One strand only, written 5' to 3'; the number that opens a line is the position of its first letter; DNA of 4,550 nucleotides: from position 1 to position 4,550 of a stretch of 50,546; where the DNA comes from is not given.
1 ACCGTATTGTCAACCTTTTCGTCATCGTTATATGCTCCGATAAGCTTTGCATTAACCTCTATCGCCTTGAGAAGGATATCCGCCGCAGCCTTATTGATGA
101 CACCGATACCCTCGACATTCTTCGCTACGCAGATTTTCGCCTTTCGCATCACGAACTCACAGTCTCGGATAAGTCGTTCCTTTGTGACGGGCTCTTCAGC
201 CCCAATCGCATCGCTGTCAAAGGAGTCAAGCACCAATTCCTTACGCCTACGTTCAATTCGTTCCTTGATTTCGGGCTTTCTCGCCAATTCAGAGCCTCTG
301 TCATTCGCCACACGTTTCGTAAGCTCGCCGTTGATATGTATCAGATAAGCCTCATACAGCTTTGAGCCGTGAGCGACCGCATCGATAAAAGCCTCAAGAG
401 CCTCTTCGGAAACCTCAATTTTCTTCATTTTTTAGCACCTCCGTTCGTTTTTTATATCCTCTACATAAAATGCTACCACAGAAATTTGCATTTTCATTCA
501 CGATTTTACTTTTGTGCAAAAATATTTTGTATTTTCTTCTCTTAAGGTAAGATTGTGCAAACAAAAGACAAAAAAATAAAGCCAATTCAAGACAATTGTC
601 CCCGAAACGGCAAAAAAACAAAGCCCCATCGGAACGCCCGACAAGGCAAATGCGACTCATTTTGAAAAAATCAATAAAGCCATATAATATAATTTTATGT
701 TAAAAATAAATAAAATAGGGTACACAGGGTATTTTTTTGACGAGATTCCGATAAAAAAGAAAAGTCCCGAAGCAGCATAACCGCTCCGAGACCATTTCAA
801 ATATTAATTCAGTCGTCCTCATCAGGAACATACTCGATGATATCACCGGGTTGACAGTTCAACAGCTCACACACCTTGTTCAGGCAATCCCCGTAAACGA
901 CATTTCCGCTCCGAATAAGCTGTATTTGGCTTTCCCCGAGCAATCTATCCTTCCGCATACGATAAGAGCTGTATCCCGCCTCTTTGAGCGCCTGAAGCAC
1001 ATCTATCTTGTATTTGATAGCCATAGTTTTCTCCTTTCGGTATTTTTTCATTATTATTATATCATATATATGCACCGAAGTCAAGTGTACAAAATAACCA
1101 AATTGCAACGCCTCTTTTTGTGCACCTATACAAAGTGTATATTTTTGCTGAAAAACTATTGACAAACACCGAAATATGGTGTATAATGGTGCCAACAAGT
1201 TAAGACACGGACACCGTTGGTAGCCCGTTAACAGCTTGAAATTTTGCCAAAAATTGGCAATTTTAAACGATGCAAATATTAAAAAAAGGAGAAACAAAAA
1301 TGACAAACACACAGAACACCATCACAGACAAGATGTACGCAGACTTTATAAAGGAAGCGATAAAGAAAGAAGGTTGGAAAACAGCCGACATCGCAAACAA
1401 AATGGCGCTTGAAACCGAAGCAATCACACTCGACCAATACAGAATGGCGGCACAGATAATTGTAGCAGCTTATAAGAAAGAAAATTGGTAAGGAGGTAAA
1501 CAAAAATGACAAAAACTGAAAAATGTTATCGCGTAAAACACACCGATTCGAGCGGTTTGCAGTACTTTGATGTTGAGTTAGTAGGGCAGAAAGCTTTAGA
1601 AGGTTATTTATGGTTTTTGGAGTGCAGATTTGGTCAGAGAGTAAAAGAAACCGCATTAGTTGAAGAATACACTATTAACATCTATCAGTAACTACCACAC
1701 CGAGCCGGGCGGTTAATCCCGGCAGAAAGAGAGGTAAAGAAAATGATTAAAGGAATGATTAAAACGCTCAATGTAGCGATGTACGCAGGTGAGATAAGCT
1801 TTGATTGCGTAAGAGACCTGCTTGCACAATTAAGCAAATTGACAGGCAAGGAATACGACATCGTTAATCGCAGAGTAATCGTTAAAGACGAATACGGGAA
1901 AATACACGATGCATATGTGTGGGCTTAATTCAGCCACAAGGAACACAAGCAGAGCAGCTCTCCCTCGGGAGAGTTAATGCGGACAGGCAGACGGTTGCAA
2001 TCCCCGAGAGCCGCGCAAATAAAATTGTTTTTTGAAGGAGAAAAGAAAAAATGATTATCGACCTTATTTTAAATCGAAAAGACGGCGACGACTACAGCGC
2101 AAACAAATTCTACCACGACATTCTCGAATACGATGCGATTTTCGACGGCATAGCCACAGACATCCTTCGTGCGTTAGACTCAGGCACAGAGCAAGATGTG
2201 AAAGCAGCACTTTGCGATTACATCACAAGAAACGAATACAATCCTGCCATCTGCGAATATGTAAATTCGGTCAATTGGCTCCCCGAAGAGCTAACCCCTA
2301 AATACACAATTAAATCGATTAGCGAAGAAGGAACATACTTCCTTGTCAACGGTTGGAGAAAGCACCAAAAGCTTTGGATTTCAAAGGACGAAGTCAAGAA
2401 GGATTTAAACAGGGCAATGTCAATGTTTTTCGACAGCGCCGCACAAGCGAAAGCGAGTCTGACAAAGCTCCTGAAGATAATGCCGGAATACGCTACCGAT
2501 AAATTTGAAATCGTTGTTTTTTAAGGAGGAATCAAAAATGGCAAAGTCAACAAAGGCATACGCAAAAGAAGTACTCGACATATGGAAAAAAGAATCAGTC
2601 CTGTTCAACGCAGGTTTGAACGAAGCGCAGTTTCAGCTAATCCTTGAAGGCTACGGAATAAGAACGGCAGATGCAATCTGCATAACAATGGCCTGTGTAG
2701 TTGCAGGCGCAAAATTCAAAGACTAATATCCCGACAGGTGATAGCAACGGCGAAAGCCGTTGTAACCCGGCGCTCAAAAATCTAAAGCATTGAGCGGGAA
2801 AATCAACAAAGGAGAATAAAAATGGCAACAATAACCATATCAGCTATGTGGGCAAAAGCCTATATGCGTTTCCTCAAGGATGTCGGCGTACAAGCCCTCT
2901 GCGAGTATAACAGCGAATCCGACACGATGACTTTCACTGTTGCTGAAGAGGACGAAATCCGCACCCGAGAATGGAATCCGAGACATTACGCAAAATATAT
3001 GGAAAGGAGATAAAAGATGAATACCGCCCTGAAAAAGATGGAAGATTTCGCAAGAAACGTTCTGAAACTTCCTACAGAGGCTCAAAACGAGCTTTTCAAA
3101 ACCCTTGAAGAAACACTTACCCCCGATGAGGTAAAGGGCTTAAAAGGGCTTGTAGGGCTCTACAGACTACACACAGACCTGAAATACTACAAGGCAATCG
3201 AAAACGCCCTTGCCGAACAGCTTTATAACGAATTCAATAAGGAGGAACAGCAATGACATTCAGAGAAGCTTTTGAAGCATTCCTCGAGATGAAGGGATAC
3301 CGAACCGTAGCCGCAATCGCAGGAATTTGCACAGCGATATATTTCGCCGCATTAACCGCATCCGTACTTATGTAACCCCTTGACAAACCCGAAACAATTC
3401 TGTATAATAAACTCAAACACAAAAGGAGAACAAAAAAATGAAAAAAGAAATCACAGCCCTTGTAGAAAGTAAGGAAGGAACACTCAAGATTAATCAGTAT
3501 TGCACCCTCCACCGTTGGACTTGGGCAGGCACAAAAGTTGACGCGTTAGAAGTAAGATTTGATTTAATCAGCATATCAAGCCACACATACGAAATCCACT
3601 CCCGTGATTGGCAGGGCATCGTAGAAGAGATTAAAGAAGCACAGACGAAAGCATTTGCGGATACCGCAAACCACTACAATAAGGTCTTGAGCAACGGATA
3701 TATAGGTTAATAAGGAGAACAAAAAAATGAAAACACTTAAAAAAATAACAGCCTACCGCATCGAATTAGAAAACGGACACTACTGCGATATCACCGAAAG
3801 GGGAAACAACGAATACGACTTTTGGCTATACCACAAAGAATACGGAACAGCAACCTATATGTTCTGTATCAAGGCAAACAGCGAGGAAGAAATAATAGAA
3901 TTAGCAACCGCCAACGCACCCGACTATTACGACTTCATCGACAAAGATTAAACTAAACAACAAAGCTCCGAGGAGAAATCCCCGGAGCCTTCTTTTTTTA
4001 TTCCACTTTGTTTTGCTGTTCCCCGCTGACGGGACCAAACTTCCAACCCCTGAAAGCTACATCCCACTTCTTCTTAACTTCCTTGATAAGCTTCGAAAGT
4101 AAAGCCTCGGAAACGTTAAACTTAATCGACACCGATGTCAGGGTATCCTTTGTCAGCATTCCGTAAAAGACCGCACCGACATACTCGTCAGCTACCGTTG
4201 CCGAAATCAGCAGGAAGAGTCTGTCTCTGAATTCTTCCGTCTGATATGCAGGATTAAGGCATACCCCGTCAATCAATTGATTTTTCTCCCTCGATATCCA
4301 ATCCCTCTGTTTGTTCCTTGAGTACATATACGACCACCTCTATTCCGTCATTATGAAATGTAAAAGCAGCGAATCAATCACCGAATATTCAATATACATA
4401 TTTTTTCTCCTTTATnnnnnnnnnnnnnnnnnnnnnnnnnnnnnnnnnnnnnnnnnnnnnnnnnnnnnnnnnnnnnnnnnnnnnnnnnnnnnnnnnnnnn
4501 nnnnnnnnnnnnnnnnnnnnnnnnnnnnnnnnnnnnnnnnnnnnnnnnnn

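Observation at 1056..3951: Island of ten small unknown genes under consensus promoters beside a divergent HTH regulator (anti-defence locus candidate)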

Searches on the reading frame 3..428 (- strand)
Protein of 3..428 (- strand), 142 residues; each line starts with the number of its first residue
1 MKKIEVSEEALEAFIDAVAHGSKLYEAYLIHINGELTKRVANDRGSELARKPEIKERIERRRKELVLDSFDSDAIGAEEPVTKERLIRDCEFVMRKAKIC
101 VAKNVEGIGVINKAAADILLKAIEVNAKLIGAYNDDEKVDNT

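Call 11: search_protein_families(library=phrogs, max_evalue=0.001, proteins=[window:3-428:-])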
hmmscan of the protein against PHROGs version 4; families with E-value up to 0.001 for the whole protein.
window:3-428:- (142 aa): 1 family
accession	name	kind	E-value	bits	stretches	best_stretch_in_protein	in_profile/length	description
phrog_51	-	head and packaging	0.00012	23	1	12-71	94-146/261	terminase small subunit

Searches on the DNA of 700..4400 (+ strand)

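Call 7: search_dna_similar(query=window:700-4400:+, collection=phages, mode=distant)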
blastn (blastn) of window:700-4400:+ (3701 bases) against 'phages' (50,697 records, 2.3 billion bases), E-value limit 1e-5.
No match.

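Call 28: search_rna_families(source=window, start=1150, end=4000, threshold=evalue, max_evalue=10, show_alignments=3)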
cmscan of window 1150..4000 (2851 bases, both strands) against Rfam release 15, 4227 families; matches with E-value up to 10: 5.
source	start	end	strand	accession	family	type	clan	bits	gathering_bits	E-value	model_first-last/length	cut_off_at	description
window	1948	2007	+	RF02684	Twister-P5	Gene; ribozyme;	CL00120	29.8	37.6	0.0013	1-58/58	no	Type-P5 twister ribozyme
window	1244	1302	+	RF02980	freshwater-2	Cis-reg;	-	23.3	49.9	1.3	1-84/84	no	freshwater-2 RNA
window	1958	2053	+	RF02980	freshwater-2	Cis-reg;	-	19.7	49.9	6.7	1-84/84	no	freshwater-2 RNA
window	2746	2824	+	RF02980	freshwater-2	Cis-reg;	-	19.6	49.9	7.1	1-84/84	no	freshwater-2 RNA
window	2066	2082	+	RF01072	TMV_UPD-PK3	Cis-reg;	-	13.1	34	8.6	1-31/31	no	Pseudoknot of upstream pseudoknot domain (UPD) of the 3'UTR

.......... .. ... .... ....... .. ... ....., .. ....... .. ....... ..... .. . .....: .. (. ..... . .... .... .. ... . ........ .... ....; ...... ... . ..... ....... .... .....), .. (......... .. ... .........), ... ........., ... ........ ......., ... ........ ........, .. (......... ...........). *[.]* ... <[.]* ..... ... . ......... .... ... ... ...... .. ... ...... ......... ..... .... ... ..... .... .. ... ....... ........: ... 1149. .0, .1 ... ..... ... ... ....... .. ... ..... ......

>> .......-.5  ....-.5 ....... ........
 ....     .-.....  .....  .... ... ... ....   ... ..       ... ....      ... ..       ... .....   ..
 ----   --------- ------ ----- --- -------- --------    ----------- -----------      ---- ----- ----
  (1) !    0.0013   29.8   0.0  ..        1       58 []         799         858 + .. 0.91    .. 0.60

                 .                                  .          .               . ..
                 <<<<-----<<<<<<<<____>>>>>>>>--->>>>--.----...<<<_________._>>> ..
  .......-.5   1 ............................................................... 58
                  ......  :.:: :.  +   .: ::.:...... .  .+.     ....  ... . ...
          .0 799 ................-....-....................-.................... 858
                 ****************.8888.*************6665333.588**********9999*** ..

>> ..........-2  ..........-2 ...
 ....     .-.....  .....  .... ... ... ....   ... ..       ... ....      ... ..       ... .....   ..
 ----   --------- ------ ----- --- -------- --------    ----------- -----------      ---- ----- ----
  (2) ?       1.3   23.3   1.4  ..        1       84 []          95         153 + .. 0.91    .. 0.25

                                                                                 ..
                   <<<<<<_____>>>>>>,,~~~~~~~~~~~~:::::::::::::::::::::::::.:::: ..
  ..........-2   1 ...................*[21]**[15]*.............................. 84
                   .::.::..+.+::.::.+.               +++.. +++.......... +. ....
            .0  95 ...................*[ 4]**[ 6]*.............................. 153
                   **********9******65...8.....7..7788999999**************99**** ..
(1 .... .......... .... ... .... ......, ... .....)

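Call 29: search_rna_families(sources=[L018, L025], threshold=evalue, max_evalue=1, show_alignments=3)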
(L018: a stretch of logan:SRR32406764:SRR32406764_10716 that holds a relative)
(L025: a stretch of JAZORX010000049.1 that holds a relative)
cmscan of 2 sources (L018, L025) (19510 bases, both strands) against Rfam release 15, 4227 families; matches with E-value up to 1: 4.
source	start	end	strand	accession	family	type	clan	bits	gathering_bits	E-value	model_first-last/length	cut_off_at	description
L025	3920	3974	-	RF02684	Twister-P5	Gene; ribozyme;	CL00120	64.2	37.6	1.4e-11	1-58/58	no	Type-P5 twister ribozyme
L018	5459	5518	+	RF02684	Twister-P5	Gene; ribozyme;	CL00120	37.9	37.6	7.6e-05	1-58/58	no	Type-P5 twister ribozyme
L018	4804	4866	-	RF04235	mir-242_2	Gene; miRNA;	-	22.5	56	0.32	1-81/81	no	mir-242_2 microRNA precursor family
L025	10315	10363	-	RF01390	isrG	Gene; sRNA;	-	17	100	0.72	143-191/279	no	isrG Hfq binding RNA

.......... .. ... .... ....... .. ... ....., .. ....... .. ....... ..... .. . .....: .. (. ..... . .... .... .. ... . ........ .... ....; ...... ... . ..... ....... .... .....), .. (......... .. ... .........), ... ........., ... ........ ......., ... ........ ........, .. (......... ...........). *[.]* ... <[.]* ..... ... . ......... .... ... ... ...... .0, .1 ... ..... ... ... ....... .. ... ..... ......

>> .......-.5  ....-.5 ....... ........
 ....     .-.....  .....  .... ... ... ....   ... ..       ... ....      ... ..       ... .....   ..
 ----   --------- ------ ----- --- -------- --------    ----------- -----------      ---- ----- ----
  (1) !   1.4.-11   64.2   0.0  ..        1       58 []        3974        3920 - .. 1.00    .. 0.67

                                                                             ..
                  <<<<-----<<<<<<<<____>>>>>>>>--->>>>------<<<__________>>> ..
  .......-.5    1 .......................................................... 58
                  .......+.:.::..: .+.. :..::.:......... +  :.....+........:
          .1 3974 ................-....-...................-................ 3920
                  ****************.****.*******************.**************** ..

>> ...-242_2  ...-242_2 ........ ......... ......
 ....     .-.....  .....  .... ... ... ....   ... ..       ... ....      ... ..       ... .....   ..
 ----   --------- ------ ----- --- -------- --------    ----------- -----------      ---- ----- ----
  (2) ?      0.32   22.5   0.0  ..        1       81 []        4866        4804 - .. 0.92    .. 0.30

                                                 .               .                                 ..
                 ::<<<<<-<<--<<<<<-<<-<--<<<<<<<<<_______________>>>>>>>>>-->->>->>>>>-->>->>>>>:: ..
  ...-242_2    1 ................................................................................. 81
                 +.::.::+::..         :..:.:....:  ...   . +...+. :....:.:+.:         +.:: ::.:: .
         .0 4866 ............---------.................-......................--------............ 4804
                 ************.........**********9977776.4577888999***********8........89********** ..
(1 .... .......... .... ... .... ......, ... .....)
